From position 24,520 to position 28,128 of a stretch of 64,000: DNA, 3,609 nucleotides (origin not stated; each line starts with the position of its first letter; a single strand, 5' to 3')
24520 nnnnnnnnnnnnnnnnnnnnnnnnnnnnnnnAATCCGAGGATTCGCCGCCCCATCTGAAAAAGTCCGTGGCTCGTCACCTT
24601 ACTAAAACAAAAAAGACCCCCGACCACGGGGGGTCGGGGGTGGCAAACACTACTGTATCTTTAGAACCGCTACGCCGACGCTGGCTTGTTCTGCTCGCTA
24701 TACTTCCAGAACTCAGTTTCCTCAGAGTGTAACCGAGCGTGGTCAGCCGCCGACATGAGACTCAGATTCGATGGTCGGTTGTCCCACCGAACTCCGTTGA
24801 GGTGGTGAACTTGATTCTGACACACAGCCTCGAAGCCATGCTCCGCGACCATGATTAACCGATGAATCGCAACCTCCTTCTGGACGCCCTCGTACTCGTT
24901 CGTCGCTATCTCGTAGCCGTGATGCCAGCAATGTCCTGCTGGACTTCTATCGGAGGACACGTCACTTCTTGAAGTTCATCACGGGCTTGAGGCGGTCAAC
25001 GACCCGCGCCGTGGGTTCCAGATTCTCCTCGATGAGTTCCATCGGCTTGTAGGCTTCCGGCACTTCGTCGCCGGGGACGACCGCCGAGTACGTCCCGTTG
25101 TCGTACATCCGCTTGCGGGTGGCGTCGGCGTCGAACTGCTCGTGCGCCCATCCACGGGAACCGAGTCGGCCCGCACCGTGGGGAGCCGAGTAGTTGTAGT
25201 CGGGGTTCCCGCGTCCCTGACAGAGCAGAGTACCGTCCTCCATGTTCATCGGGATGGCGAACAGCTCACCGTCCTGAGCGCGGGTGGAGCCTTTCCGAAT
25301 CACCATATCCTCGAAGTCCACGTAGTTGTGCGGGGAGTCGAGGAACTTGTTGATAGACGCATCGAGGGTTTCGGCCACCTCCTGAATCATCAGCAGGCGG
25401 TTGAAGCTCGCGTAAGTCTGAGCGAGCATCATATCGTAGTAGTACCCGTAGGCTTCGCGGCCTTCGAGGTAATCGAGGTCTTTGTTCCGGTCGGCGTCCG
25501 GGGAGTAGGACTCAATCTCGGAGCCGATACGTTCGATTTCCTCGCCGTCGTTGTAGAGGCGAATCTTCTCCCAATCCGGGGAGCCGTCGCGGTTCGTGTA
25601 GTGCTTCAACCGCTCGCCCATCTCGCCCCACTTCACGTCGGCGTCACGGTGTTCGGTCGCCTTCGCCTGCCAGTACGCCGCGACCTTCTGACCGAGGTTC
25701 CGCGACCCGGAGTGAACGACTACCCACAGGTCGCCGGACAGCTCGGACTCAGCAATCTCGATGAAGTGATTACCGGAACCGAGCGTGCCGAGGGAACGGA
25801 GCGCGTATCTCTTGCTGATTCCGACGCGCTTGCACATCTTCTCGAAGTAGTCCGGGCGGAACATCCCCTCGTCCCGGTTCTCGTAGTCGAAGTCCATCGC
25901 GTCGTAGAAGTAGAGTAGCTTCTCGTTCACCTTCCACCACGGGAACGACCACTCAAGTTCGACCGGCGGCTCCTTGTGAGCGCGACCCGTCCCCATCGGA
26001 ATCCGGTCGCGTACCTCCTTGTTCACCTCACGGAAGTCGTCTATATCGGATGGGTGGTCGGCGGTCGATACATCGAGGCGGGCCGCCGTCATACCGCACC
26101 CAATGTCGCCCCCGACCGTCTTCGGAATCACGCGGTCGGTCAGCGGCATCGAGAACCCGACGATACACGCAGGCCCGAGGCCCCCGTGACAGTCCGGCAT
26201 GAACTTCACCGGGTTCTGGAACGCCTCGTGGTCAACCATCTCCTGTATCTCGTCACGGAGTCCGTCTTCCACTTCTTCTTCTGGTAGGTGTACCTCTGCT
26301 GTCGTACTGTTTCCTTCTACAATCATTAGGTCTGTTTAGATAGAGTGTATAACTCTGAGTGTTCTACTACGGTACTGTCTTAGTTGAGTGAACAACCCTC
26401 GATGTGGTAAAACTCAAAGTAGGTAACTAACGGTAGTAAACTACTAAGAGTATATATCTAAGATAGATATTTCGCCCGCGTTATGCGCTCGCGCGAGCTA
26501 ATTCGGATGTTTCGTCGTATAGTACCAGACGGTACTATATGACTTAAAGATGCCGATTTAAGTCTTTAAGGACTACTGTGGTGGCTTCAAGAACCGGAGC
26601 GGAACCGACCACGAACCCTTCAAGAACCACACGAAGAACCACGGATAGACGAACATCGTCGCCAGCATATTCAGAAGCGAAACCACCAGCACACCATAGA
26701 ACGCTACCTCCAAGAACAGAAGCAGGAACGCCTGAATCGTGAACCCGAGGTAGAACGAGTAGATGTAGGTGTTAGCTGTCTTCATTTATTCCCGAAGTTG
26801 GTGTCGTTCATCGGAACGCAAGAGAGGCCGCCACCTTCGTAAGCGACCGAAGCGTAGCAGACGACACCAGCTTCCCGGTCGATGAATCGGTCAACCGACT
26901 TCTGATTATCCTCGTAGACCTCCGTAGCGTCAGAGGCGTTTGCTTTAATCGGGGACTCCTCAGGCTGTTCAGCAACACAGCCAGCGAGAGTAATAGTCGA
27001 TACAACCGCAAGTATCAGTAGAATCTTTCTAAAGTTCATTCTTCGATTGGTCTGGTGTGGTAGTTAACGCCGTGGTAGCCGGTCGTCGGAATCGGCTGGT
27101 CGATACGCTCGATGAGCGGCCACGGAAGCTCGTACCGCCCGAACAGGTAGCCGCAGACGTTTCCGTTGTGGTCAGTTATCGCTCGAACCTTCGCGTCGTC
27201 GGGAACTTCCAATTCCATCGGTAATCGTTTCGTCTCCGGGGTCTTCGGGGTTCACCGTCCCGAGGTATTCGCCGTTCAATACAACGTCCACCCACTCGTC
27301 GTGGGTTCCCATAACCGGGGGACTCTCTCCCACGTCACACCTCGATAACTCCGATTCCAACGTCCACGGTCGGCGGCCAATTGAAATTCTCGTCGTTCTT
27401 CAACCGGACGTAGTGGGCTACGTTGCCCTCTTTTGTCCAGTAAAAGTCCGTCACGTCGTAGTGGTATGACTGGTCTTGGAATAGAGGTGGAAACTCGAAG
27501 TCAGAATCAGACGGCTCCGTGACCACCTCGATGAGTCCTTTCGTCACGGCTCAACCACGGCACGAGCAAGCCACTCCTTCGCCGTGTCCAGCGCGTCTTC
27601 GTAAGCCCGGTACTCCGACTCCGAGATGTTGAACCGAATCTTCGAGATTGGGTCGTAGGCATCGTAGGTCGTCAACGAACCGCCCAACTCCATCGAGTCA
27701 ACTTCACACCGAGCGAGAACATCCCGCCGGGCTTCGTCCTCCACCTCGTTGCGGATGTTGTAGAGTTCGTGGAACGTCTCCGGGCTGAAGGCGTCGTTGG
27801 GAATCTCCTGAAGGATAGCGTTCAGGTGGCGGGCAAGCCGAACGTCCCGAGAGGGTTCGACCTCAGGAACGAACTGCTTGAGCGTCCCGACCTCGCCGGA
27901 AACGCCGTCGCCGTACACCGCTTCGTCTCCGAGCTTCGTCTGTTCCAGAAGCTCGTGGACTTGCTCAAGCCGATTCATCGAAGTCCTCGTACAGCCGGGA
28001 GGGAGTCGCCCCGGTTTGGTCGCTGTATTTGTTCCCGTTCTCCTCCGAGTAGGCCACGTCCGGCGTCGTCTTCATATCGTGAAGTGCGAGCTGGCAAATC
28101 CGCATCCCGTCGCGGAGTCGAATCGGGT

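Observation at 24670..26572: Virus-encoded RtcB RNA ligase with an adjacent HNH nuclease and a long structured leader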

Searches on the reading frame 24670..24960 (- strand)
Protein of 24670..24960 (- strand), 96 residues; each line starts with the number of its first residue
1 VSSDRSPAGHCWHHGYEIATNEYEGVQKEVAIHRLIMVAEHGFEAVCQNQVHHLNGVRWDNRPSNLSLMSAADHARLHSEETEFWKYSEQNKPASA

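Call 4: search_protein_families(library=pfam, proteins=[window:24670-24960:-], max_evalue=0.01)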
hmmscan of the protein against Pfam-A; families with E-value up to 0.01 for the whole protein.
window:24670-24960:- (96 aa): 1 family
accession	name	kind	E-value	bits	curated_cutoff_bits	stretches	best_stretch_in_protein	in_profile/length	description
PF13392.12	HNH_3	-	7.8e-11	41.9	24.8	1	31-76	2-46/46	HNH endonuclease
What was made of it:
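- Checked: The ORF 24670-24960(-), 96 aa, matches Pfam HNH_3 (E 7.8e-11, call 4).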

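Call 15: search_protein_families(library=ncbifam, proteins=[window:24670-24960:-], max_evalue=0.01)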
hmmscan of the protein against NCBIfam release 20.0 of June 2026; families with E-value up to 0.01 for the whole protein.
window:24670-24960:- (96 aa): 0 families

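Call 16: search_protein_families(library=phrogs, proteins=[window:24670-24960:-], max_evalue=0.001)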
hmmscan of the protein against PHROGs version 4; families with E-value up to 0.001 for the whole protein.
window:24670-24960:- (96 aa): 13 families
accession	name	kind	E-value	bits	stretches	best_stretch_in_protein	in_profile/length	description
phrog_7545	-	DNA, RNA and nucleotide metabolism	2.9e-25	90.3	1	14-84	66-139/160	HNH endonuclease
phrog_959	-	DNA, RNA and nucleotide metabolism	1.4e-12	48.6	1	13-89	41-114/138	HNH endonuclease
phrog_21964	-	DNA, RNA and nucleotide metabolism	7.6e-11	43.1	1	14-91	148-226/244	HNH endonuclease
phrog_59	-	DNA, RNA and nucleotide metabolism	1.3e-09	39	1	12-76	172-233/423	HNH endonuclease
phrog_15471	-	DNA, RNA and nucleotide metabolism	2.5e-09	38.3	1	14-89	16-91/183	HNH endonuclease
phrog_99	-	DNA, RNA and nucleotide metabolism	7.8e-09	36.7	1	6-73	140-200/383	HNH endonuclease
phrog_19902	-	DNA, RNA and nucleotide metabolism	3.1e-07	31.3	1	14-80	70-138/221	HNH endonuclease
phrog_20891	-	DNA, RNA and nucleotide metabolism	1.4e-06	29.1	1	29-75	153-199/219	HNH endonuclease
phrog_10730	-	DNA, RNA and nucleotide metabolism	2.8e-06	28.2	1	30-88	93-151/234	HNH endonuclease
phrog_1492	-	DNA, RNA and nucleotide metabolism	5.1e-05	23.6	1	12-73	93-154/414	HNH endonuclease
phrog_25114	-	unknown function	0.00011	23.2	1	19-80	73-133/156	-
phrog_1271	-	DNA, RNA and nucleotide metabolism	0.00021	21.8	1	42-87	279-325/361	HNH endonuclease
phrog_27281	-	unknown function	0.00047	21.3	0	22-86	50-127/183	-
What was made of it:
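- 24670..24960 (-): Free-standing HNH_3 endonuclease, 96 aa (HrrSp1_225). It is the cargo of a ~300-bp insertion (about 24652-24961). Pfam and PHROG matches are in calls 4 and 16.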

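Call 80: search_protein_families(library=padloc, proteins=[window:24670-24960:-], max_evalue=0.001)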
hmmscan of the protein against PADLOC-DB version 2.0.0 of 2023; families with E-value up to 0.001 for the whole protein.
window:24670-24960:- (96 aa): 2 families
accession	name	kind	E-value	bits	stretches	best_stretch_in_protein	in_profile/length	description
PDLC00643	ZorE2|ZorE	-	0.00042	17.7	1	50-76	234-260/282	HNH endonuclease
PDLC00645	ZorE2|ZorE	-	0.00045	17.3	1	50-76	227-253/375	HNH endonuclease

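Call 85: search_dna_similar(query=window:24670-24960:-, collection=phages, mode=protein, max_rows=40, max_evalue=0.001)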
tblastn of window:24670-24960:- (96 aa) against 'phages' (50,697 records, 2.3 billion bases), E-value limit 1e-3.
Records with a match: 39; places in all: 50; records where one place covers at least 80% of the query: 6.
Best place of each record, by identity: 95-99% 2; 90-95% 3; 80-90% 1; <60% 33.
By first word of the organism name: Halorubrum 14; Haloarcula 12; Halobacterium 3; Halovirus 2; Streptococcus 2; Mycobacterium 2; Staphylococcus 1; Pseudanabaena 1; Providencia 1; Vibrio 1.
By host as written in the record: Halorubrum sp. 9; Haloarcula californiae 4; Haloarcula vallismortis 3; Haloarcula japonica 3; Halorubrum coriense 2; Halorubrum sp. B2-2 2; Haloarcula sinaiiensis 2; Halorubrum sp. s5a-3 2; and 10 more.
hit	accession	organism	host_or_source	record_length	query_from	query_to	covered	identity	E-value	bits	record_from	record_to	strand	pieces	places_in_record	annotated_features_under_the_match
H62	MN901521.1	Halorubrum virus Serpecor1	Halorubrum coriense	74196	1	96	100%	99.0%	1e-59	201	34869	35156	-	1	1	HNH endonuclease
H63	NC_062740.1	Halorubrum virus Serpecor1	Halorubrum coriense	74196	1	96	100%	99.0%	1e-59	201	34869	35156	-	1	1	HNH endonuclease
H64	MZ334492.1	Halorubrum phage HRTV-14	Halorubrum sp.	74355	1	96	100%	92.7%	7e-57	193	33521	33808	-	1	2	HNH endonuclease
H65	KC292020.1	Halorubrum tailed phage 8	Halorubrum sp. B2-2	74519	1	96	100%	92.7%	7e-57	193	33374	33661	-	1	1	43: HNH protein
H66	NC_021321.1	Halorubrum tailed phage 8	Halorubrum sp. B2-2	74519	1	96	100%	92.7%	7e-57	193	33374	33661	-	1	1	43: HNH endonuclease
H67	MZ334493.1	Halorubrum phage HRTV-17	Halorubrum sp.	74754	1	96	100%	89.6%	2e-54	186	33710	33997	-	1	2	HNH endonuclease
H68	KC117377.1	Haloarcula vallismortis tailed virus 1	Haloarcula vallismortis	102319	15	80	69%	57.4%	2e-17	81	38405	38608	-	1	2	78: HNH endonuclease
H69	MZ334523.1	Haloarcula virus HVTV-2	Haloarcula vallismortis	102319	15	80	69%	57.4%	2e-17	81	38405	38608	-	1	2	HNH endonuclease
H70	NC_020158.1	Haloarcula vallismortis tailed virus 1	Haloarcula vallismortis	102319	15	80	69%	57.4%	2e-17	81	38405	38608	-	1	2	78: HNH endonuclease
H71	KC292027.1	Halovirus HCTV-5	Haloarcula californiae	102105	15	80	69%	52.9%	3e-16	77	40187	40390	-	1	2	77: HNH protein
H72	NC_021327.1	Halovirus HCTV-5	Haloarcula californiae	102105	15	80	69%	52.9%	3e-16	77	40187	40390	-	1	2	77: HNH endonuclease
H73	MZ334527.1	Haloarcula tailed virus 3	Halorubrum sp.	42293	15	83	72%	44.9%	5e-16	77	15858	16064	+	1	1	HNH endonuclease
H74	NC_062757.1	Haloarcula tailed virus 3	Halorubrum sp.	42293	15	83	72%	44.9%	5e-16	77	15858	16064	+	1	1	HNH endonuclease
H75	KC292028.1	Haloarcula californiae tailed virus 2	Haloarcula californiae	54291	15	81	70%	45.6%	2e-9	58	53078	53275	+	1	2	84: hypothetical protein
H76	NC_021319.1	Haloarcula californiae tailed virus 2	Haloarcula californiae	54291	15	81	70%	45.6%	2e-9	58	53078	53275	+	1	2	84: HNH endonuclease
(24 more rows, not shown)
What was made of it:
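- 24670..24960 (-): Its distribution is in call 85.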

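Call 86: get_annotated_region(hit=H71, flank=4000)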
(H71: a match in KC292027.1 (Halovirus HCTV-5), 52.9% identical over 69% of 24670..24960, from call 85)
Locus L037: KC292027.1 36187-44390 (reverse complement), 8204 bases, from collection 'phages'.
description: Halovirus HCTV-5, complete genome.
organism: Halovirus HCTV-5 (NCBI taxid 1273748)
taxonomy: Viruses; Duplodnaviria; Heunggongvirae; Uroviricota; Caudoviricetes; Thumleimavirales; Druskaviridae; Tredecimvirus
host: Haloarcula californiae; source: -; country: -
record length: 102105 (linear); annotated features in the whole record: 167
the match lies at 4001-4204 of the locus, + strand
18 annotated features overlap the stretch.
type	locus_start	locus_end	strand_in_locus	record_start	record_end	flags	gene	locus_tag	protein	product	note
CDS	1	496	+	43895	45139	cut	85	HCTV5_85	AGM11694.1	replication factor C large subunit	Replication factor C, large subunit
CDS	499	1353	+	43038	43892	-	84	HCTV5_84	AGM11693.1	AdoMet-MTase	-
CDS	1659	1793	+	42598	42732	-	83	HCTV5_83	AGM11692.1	hypothetical protein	-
CDS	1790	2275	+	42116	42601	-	82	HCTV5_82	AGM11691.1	LAGLIDADG endonuclease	-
CDS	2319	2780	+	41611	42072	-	81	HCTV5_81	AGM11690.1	QueF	-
CDS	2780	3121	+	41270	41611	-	80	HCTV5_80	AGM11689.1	hypothetical protein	-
CDS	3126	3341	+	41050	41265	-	79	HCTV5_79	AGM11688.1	hypothetical protein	-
CDS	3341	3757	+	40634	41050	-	78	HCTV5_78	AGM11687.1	hypothetical protein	-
CDS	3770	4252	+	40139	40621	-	77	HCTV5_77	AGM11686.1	HNH protein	HNH endonuclease domain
CDS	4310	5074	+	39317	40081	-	76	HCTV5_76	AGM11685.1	QueC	-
CDS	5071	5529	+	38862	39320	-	75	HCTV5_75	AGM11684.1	QueD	-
CDS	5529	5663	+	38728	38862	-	74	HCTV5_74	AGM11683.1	hypothetical protein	-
CDS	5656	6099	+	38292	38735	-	73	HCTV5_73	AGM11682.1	hypothetical protein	-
CDS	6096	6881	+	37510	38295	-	72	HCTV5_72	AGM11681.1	QueE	-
CDS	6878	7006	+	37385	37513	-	71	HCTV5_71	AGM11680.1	hypothetical protein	-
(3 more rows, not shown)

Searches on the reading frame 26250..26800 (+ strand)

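Call 92: search_protein_families(library=pfam, proteins=[L006:1543-1716:-, L011:1551-1712:-, L005:5642-6070:-], max_evalue=0.01)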
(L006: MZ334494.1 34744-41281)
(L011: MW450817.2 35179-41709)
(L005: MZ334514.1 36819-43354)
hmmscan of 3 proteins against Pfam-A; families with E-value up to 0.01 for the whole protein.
L006:1543-1716:- (57 aa): 1 family
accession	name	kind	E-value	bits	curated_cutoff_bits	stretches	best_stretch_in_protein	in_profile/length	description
PF09889.16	DUF2116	-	3.6e-05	24.1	26.8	1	5-30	5-28/59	Probable treble clef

L011:1551-1712:- (53 aa): 0 families

L005:5642-6070:- (142 aa): 4 families
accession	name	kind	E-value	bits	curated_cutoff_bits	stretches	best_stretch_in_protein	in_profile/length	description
PF13392.12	HNH_3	-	4.9e-07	29.7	24.8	1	80-123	3-45/46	HNH endonuclease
PF18024.7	HTH_50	-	6.8e-06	26.1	27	1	12-46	15-49/50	Helix-turn-helix domain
PF13411.12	MerR_1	-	0.00031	21.2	21.6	1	22-48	2-28/69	MerR HTH family regulatory protein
PF13518.12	HTH_28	-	0.0074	16.8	25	0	19-46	11-38/52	Helix-turn-helix domain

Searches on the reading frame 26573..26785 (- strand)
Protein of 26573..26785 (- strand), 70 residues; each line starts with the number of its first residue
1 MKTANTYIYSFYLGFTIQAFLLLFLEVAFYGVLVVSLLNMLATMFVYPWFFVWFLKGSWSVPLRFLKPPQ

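Call 4: search_protein_families(library=pfam, proteins=[window:26573-26785:-], max_evalue=0.01)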
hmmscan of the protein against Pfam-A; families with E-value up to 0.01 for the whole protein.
window:26573-26785:- (70 aa): 0 families

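Call 16: search_protein_families(library=phrogs, proteins=[window:26573-26785:-], max_evalue=0.001)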
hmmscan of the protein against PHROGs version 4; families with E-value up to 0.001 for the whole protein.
window:26573-26785:- (70 aa): 1 family
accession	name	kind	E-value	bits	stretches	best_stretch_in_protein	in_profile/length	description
phrog_23532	-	unknown function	1.5e-44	151.5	1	1-70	1-70/70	-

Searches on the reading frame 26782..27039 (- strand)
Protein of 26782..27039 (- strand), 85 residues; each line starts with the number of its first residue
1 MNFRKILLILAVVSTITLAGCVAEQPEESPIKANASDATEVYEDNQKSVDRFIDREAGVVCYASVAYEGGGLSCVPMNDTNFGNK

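Call 4: search_protein_families(library=pfam, proteins=[window:26782-27039:-], max_evalue=0.01)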
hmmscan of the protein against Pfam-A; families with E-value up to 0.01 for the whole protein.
window:26782-27039:- (85 aa): 1 family
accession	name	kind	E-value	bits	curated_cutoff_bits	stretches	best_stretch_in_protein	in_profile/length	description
PF23923.1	DUF7262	-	0.0096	16.8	27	0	6-47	16-56/132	Family of unknown function (DUF7262)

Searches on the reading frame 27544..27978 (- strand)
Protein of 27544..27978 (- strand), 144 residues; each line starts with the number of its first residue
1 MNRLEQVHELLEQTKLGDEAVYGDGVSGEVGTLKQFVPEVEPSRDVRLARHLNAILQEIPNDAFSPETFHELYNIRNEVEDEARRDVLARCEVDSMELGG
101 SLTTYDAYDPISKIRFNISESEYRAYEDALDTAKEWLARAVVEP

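Call 66: search_protein_families(library=pfam, alignment_id=A2, max_evalue=0.01)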
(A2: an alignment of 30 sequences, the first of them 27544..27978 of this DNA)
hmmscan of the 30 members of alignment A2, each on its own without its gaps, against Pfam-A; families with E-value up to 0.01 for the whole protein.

A. member 1, window:27544-27978:- (144 aa): 0 families

B. families by the number of members that match (of 30 scanned): 10 families
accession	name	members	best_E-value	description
PF20314.3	DUF6610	1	9.6e-61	Family of unknown function (DUF6610)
PF19541.4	DUF6065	1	0.00022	Family of unknown function (DUF6065)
PF01047.28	MarR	1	0.00078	MarR family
PF08461.16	HTH_12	1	0.0013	Ribonuclease R winged-helix domain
PF18912.6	DZR_2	1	0.0019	Double zinc ribbon domain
PF09723.15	Zn_ribbon_8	1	0.002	Zinc ribbon domain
PF12850.12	Metallophos_2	1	0.0024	Calcineurin-like phosphoesterase superfamily domain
PF13248.11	Zn_ribbon_3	1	0.0025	zinc-ribbon domain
PF13560.12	HTH_31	1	0.006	Helix-turn-helix domain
PF08279.18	HTH_11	1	0.0084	HTH domain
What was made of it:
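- Closest known: Canonical RtcB tRNA-splicing/RNA-repair ligases. Different: No Archease gene was found in the virus (call 66).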
